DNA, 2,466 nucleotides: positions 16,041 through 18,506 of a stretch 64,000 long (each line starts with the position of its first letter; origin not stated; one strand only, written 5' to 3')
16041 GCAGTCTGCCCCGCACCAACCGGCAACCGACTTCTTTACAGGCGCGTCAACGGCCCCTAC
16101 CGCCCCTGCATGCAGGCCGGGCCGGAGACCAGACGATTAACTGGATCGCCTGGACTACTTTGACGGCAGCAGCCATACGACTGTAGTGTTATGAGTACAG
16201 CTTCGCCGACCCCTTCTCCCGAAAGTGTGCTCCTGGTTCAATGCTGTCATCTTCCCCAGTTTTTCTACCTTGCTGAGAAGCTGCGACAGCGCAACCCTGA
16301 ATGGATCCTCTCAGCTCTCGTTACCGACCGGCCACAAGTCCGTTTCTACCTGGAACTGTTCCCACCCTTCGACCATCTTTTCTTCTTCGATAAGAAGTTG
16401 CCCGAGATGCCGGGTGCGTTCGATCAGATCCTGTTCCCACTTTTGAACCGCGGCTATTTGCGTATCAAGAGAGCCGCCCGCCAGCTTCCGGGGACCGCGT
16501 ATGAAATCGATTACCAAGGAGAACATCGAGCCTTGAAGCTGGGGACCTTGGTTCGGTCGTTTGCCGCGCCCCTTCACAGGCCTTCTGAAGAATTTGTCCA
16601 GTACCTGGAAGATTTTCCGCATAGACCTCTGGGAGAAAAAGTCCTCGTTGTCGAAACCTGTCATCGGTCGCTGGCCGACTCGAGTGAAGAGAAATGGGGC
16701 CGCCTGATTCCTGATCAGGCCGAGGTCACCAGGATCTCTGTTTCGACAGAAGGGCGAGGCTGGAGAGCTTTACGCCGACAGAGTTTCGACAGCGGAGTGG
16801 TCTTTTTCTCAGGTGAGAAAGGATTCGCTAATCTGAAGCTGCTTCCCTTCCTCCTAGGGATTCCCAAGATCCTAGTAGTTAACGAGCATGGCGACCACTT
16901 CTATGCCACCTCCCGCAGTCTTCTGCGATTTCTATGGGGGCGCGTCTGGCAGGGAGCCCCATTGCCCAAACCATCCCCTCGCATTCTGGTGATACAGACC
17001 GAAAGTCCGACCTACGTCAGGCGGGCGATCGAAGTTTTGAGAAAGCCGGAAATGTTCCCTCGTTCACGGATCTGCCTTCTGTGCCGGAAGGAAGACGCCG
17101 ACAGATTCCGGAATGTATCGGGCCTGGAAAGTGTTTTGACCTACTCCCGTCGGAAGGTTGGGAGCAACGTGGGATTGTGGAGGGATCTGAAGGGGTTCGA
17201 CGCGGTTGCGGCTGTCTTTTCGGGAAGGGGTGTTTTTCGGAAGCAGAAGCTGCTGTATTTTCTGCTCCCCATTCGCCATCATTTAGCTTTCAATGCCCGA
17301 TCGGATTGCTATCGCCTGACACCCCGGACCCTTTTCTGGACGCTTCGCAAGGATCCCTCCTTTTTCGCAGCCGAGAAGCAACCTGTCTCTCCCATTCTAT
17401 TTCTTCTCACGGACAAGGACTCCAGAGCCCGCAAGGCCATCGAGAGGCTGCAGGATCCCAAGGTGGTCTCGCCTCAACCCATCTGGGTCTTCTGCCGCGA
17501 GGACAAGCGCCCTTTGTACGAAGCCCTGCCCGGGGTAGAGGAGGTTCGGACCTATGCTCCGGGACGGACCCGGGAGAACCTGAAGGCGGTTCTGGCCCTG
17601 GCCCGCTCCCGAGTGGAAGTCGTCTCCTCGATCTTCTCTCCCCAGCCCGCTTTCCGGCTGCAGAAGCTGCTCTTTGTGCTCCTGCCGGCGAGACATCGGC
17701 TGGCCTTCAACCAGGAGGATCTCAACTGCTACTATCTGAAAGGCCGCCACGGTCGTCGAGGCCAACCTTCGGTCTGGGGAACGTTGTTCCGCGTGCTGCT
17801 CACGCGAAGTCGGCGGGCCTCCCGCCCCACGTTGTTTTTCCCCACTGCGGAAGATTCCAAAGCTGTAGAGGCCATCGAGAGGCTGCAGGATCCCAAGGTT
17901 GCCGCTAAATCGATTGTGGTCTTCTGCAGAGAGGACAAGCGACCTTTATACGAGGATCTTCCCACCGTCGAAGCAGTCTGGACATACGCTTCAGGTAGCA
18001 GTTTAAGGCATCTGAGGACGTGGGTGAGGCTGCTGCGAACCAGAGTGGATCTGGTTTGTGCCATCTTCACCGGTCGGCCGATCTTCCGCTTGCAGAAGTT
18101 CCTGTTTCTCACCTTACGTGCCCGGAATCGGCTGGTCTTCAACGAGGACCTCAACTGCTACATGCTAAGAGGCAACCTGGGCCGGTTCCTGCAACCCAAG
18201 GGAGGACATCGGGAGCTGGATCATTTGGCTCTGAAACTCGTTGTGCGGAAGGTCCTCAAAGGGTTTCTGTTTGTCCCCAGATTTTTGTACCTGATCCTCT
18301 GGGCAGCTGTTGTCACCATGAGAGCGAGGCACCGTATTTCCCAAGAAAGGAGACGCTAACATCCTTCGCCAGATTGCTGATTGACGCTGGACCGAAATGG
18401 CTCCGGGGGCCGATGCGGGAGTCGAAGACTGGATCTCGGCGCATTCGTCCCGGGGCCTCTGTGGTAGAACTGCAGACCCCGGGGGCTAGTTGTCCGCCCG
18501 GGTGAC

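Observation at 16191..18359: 722-aa protein made of four tandem GT9-like half-domains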

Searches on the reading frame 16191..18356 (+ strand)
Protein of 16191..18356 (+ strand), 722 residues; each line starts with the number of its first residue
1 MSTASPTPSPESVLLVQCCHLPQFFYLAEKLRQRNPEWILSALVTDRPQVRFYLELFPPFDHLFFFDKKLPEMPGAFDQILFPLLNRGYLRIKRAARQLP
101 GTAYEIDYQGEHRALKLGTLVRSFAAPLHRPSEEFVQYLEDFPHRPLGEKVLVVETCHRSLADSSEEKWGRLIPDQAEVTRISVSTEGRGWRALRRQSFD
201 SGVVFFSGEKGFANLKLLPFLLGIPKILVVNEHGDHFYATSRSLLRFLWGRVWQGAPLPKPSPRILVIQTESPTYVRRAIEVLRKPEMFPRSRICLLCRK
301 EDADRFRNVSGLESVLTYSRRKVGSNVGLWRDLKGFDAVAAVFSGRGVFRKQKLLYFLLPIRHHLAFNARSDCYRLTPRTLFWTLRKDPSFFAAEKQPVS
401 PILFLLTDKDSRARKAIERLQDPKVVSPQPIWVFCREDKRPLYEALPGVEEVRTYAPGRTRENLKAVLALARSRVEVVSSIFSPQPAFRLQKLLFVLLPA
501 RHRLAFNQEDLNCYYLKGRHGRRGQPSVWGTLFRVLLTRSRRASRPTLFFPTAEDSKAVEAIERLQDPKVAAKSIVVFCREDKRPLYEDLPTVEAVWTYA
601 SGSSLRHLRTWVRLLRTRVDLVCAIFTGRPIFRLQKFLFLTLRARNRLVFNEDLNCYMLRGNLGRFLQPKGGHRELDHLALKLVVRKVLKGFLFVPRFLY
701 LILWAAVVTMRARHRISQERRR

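Call 3: search_protein_families(library=pfam, proteins=[window:16191-18356:+], max_evalue=10)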
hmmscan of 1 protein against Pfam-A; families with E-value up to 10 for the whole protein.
window:16191-18356:+ (722 aa): 0 families

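Call 4: search_protein_families(library=ncbifam, proteins=[window:16191-18356:+], max_evalue=10)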
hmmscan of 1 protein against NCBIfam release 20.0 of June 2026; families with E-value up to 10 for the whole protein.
window:16191-18356:+ (722 aa): 0 families

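Call 5: search_solved_structures(query=window:16191-18356:+, max_evalue=10)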
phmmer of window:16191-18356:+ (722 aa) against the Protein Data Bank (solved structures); distinct sequences matched with E-value up to 10: 0.

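Call 8: find_homologous_proteins(query=window:16191-18356:+, max_evalue=0.001)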
Query window:16191-18356:+ (722 aa): 171 proteins with E <= 0.001 among 8000 candidates; the best 120 are listed.
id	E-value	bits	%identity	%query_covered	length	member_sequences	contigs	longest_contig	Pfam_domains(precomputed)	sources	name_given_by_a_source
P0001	0.0e+0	2445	89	93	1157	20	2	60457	-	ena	-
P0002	0.0e+0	2426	89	93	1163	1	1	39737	PF04548.23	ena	-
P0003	0.0e+0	2414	85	93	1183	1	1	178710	-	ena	-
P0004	0.0e+0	2355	88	93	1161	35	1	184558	PF04548.23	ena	-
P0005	0.0e+0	2203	89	93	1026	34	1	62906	-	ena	-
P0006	0.0e+0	2168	90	93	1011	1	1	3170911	-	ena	-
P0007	0.0e+0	2158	90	93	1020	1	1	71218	-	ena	-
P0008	0.0e+0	2155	90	93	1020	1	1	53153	-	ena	-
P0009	0.0e+0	2149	91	93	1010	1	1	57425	PF04548.23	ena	-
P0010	0.0e+0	2147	88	93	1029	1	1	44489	-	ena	-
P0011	0.0e+0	2145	87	91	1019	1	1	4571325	-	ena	-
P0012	0.0e+0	2141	84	93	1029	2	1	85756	-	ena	-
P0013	0.0e+0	2113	91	92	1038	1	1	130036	-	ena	-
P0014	0.0e+0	2106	87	92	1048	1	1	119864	-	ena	-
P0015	0.0e+0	2094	90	92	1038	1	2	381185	PF04548.23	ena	-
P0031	0.0e+0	1891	91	93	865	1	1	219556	-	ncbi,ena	-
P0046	0.0e+0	1650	100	100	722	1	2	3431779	-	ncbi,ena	-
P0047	0.0e+0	1599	97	100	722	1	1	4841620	-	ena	-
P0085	0.0e+0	1224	77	97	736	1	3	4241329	-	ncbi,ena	-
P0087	0.0e+0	1211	76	97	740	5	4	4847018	-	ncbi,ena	-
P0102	3.6e-255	867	42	90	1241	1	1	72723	PF13439.13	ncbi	-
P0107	2.3e-207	709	42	90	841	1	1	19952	-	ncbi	-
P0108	8.7e-201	687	40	92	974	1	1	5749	-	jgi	-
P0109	1.5e-188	646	35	90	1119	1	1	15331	-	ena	-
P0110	1.1e-174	601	40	95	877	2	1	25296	-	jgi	jgi:ADP-heptose:LPS heptosyltransferase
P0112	6.9e-173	595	32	90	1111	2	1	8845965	-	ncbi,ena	-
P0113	4.1e-172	592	37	90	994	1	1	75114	-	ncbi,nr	ncbi:MAG: hypothetical protein HY645_10740 [Acidobacteria bacterium]|nr:hypothetical protein [Acidob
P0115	5.4e-167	575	51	75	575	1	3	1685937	-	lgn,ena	-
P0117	7.1e-166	572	38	89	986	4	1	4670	-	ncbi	-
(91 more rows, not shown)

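Call 11: list_cluster_members(proteins=[P0046, P0085, P0087, P0112, P0102, P0031])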
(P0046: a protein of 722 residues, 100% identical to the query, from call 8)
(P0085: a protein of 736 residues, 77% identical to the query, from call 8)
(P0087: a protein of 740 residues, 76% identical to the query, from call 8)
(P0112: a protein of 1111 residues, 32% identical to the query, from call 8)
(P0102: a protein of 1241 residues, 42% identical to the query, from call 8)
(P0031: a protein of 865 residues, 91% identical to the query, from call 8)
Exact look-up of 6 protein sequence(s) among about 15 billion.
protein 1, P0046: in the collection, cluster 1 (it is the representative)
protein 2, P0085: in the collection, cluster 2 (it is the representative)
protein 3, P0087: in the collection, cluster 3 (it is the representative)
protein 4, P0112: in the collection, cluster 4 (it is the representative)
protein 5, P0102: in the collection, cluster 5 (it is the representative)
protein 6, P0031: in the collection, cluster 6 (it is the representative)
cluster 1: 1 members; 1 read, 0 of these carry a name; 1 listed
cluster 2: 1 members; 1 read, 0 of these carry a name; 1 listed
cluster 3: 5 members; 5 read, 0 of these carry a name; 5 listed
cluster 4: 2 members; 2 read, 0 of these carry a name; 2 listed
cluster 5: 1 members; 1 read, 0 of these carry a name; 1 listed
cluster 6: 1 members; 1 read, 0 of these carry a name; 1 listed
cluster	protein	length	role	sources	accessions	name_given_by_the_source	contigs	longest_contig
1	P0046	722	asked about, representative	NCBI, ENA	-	-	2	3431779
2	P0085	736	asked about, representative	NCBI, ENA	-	-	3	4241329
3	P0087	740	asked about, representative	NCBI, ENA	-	-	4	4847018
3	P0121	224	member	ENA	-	-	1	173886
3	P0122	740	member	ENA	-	-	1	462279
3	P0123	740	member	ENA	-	-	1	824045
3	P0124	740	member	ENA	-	-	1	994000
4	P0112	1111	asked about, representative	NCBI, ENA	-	-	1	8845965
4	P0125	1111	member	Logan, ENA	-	-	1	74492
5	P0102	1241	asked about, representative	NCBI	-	-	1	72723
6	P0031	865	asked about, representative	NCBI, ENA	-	-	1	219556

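Call 12: search_protein_families(library=pfam, proteins=[P0102, P0107, P0108, P0109, P0110, P0112, P0113, P0117, P0001], max_evalue=0.1)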
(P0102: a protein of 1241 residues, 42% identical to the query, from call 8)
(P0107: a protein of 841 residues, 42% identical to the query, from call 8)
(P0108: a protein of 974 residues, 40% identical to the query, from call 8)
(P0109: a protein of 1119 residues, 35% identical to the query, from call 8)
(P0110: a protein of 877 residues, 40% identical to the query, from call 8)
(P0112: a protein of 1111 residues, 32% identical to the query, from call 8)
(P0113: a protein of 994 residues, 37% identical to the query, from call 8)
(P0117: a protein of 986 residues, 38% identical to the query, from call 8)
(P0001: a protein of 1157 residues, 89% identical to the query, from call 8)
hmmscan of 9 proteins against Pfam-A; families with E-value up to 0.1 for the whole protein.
P0102 (1241 aa): 4 families
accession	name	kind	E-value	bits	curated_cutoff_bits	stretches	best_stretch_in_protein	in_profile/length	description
PF13439.12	Glyco_transf_4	-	6e-06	26.8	28.5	0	284-331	21-75/170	Glycosyltransferase Family 4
PF01829.23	Peptidase_A6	-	0.0082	15.7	27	0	796-845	271-319/353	Peptidase A6 family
PF01090.25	Ribosomal_S19e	-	0.055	13.6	29.4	0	987-1013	42-68/137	Ribosomal protein S19e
PF09058.15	L27_1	-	0.063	13.6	29.7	0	386-417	2-32/59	L27_1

P0107 (841 aa): 1 family
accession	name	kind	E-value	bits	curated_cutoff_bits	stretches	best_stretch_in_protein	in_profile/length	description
PF09058.15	L27_1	-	0.078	13.3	29.7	0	386-417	2-32/59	L27_1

P0108 (974 aa): 1 family
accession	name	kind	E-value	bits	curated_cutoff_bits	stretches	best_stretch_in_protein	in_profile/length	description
PF25829.1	DUF7953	-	0.094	13.2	27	0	563-596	24-57/114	Domain of unknown function (DUF7953)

P0109 (1119 aa): 0 families

P0110 (877 aa): 0 families

P0112 (1111 aa): 0 families

P0113 (994 aa): 0 families

P0117 (986 aa): 0 families

P0001 (1157 aa): 3 families
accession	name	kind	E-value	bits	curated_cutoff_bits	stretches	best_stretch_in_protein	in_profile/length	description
PF15931.10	DUF4747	-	0.0038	17.1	27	0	489-509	94-114/257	Domain of unknown function (DUF4747)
PF17779.7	NOD2_WH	-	0.006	17.1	23.1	0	501-519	16-34/57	NOD2 winged helix domain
PF04162.18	Gyro_capsid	-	0.0072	15.7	27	0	434-458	48-72/436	Gyrovirus capsid protein (VP1)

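Call 13: find_encoding_contigs(protein=P0046, flank=10000, max_places=3)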
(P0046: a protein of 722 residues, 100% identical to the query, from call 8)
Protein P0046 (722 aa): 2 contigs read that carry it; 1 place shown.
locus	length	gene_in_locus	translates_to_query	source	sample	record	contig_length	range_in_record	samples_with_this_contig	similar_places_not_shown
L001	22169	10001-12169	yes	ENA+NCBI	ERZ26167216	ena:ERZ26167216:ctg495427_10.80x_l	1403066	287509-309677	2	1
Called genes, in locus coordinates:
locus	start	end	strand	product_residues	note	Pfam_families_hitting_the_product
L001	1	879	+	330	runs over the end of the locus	PF03448:MgtE_N, PF00571:CBS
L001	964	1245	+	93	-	PF01769:MgtE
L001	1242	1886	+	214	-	PF11967:RecO_N, PF02565:RecO_C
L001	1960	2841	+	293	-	PF02091:tRNA-synt_2e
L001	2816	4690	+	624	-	PF02092:tRNA_synt_2f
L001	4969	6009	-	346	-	PF04613:LpxD, PF25084:LbH_EIF2B (weak), PF25087:GMPPB_C, PF00132:Hexapep (weak)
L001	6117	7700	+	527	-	PF03023:MurJ, PF01554:MatE (weak)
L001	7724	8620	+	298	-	PF02899:Phage_int_SAM_1, PF13495:Phage_int_SAM_4 (weak), PF00589:Phage_integrase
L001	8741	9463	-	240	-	PF13610:DDE_Tnp_IS240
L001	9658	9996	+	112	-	-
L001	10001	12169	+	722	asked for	-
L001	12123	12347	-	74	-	-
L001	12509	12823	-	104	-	-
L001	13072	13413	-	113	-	PF13683:rve_3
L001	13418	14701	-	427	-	PF00872:Transposase_mut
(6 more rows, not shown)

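Call 23: find_related_loci(query=window:16191-18356:+, collection=genome_contigs, flank=8000)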
Query window:16191-18356:+ (722 aa) in genome_contigs; peptide patterns used: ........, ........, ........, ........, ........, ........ (x = any residue, [..] = any of these).
44 stretches matched a pattern; 8 encode a relative of the query (tblastn E <= 1e-3); 7 distinct loci.
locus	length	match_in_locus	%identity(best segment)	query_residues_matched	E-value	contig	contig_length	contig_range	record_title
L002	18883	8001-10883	88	1-669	0e+0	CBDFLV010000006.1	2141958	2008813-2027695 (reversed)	MAG: Acidobacteriota bacterium isolate 7a8d91ef-8417-43da-8691-8f404d5ac280 genome assembly, contig: contig_6, whole gen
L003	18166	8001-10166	96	1-722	0e+0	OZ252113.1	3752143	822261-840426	MAG: Acidobacteriota bacterium isolate 2c58d5ee-68e6-4fab-842c-f2a4eb34635a genome assembly, chromosome: 1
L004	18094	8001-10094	77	9-711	0e+0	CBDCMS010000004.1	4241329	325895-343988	MAG: Acidobacteriota bacterium isolate d2208f9c-dc62-4c60-9894-974f31c88c53 genome assembly, contig: contig_4, whole gen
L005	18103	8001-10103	77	9-711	0e+0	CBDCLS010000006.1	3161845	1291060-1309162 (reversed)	MAG: Acidobacteriota bacterium isolate 14630678-797e-49b2-a12b-7f7aca0c86a6 genome assembly, contig: contig_6, whole gen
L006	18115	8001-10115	76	9-711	0e+0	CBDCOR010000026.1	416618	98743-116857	MAG: Acidobacteriota bacterium isolate 12027c94-f6f4-4eaf-a87d-71b3b0204df9 genome assembly, contig: contig_26, whole ge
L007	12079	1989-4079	76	10-711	0e+0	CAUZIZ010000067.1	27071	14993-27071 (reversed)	MAG: Acidobacteria bacterium UBA6911 isolate CB27_Tmax.123 genome assembly, contig: Ga0310121_10001195, whole genome sho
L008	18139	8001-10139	76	5-711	0e+0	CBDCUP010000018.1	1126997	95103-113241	MAG: Acidobacteriota bacterium isolate 16872849-4fb5-44c6-903f-51e044fd3cdf genome assembly, contig: contig_18, whole ge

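Call 24: find_encoding_contigs(protein=P0087, flank=10000, max_places=2)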
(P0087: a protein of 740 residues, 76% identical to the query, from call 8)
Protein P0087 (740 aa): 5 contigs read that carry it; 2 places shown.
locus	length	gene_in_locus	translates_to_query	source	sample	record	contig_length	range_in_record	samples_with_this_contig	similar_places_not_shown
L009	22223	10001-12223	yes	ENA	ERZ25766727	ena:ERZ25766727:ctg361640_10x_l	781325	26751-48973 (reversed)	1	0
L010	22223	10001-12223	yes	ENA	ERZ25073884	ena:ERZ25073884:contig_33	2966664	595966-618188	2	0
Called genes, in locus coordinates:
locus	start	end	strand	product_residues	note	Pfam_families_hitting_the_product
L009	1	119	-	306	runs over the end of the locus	-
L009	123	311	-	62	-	-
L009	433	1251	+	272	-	-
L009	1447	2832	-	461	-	PF01548:DEDD_Tnp_IS110, PF02371:Transposase_20 (weak)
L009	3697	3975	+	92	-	-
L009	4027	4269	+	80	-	-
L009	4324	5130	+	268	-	PF00078:RVT_1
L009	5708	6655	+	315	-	PF03279:Lip_A_acyltrans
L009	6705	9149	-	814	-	PF01839:FG-GAP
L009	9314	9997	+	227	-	-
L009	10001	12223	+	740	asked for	-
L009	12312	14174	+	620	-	PF00884:Sulfatase, PF01663:Phosphodiest (faint), PF16347:SGSH_C (weak)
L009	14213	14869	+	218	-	PF09335:VTT_dom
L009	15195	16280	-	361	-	-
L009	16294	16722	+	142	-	-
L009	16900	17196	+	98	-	-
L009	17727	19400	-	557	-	-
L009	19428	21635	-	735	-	-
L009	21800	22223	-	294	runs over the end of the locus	PF00126:HTH_1, PF03466:LysR_substrate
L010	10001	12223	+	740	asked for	-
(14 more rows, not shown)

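Call 25: find_encoding_contigs(protein=P0112, flank=10000, max_places=2)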
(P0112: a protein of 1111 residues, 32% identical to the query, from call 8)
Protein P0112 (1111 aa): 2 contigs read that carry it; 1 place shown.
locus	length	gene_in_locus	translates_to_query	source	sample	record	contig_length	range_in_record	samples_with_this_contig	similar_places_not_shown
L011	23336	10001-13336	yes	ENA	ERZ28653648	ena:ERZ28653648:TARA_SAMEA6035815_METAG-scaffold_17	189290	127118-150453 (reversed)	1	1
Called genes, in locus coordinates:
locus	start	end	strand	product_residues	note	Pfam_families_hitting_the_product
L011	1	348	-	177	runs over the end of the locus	-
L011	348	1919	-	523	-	PF00144:Beta-lactamase, PF11954:DUF3471 (faint)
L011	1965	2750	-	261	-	-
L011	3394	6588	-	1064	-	PF00413:Peptidase_M10 (faint)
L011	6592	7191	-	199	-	-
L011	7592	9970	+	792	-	PF13641:Glyco_tranf_2_3, PF00535:Glycos_transf_2, PF13506:Glyco_transf_21 (weak), PF13632:Glyco_trans_2_3 (weak), PF13439:Glyco_transf_4, PF13579:Glyco_trans_4_4 (weak), PF13692:Glyco_trans_1_4, PF13524:Glyco_trans_1_2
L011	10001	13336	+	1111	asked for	-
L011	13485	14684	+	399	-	PF03825:Nuc_H_symport, PF07690:MFS_1, PF12832:MFS_1_like, PF07690:MFS_1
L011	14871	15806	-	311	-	PF13490:zf-HC2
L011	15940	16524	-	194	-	PF04542:Sigma70_r2 (weak)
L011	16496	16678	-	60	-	-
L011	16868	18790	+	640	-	PF02784:Orn_Arg_deC_N, PF17810:Arg_decarb_HB, PF17944:Arg_decarbox_C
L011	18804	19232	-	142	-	PF07291:MauE, PF07681:DoxX (weak)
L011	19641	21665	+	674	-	-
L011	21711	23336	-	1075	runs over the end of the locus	PF14938:SNAP (faint), PF07719:TPR_2 (faint), PF10602:RPN7 (faint), PF13176:TPR_7 (faint), PF13424:TPR_12, PF12688:TPR_5 (weak), PF13424:TPR_12, PF12770:CHAT, +6 more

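Call 26: find_encoding_contigs(protein=P0102, flank=10000, max_places=2)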
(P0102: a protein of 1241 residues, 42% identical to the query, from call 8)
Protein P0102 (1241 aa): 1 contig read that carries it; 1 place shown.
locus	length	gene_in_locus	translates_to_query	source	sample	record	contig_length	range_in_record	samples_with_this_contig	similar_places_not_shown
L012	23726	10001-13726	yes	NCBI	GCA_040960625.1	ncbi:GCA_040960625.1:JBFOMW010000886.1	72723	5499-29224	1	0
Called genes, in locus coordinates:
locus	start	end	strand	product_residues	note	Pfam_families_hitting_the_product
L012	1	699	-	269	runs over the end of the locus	PF13490:zf-HC2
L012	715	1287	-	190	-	PF04542:Sigma70_r2, PF08281:Sigma70_r4_2, PF04545:Sigma70_r4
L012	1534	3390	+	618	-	PF11028:TMEM260_N, PF28495:TMEM260_2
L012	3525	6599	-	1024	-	PF00413:Peptidase_M10 (weak), PF13620:CarboxypepD_reg (weak), PF18986:DUF5719 (faint)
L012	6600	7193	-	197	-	-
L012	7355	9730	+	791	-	PF10111:Glyco_tranf_2_2 (weak), PF13641:Glyco_tranf_2_3, PF00535:Glycos_transf_2, PF13632:Glyco_trans_2_3, PF13439:Glyco_transf_4, PF00534:Glycos_transf_1, PF13692:Glyco_trans_1_4, PF13524:Glyco_trans_1_2, +2 more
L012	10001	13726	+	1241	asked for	PF13439:Glyco_transf_4 (faint)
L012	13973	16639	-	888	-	PF00246:Peptidase_M14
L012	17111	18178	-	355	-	PF01883:FeS_assembly_P, PF10609:ParA, PF01656:CbiA, PF09140:MipZ (weak), PF13614:AAA_31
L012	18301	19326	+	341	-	PF01156:IU_nuc_hydro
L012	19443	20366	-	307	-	PF01266:DAO (faint), PF03486:HI0933_like (faint), PF07992:Pyr_redox_2, PF13738:Pyr_redox_3, PF00070:Pyr_redox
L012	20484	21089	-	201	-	-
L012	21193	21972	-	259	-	PF12787:EcsC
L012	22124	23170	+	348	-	PF00195:Chal_sti_synt_N, PF08392:FAE1_CUT1_RppA, PF02797:Chal_sti_synt_C, PF08541:ACP_syn_III_C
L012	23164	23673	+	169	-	PF04191:PEMT, PF04140:ICMT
